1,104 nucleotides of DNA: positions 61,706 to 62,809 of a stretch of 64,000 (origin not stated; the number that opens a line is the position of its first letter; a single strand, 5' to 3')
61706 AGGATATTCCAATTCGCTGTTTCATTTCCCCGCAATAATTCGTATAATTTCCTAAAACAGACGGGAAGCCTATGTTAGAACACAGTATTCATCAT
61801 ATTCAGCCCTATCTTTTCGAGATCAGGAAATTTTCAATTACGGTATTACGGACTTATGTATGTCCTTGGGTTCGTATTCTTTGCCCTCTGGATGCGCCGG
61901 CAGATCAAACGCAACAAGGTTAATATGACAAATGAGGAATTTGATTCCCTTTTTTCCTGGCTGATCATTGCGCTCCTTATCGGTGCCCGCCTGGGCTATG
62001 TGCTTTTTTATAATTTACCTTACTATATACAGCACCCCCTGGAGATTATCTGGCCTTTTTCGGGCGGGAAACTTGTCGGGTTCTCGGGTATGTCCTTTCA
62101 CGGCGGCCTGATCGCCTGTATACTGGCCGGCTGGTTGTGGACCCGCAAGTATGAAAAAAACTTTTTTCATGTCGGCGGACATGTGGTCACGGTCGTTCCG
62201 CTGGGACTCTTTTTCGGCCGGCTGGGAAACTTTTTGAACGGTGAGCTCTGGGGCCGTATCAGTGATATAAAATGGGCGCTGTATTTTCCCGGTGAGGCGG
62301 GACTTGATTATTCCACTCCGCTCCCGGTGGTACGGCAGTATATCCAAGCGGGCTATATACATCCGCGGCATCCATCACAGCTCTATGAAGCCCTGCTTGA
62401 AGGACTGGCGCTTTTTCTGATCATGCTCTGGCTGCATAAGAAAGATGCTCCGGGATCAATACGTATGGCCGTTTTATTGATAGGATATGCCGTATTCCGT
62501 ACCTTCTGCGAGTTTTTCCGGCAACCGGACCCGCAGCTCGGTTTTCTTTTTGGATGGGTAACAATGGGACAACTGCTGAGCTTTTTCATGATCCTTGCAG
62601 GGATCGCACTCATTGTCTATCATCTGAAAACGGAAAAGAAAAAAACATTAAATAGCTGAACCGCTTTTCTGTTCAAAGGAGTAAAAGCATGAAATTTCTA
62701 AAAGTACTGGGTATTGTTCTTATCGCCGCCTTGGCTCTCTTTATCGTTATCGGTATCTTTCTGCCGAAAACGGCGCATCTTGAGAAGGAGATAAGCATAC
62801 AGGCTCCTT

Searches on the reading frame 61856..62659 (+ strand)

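Call 67: search_protein_families(library=pfam, proteins=[window:61856-62659:+], max_evalue=0.00001)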
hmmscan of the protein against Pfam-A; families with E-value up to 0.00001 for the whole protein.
window:61856-62659:+ (267 aa): 1 family
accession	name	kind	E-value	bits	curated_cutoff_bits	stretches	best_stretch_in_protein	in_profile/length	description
PF01790.23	LGT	-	5.8e-61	206.3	24.9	1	1-255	17-240/240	Prolipoprotein diacylglyceryl transferase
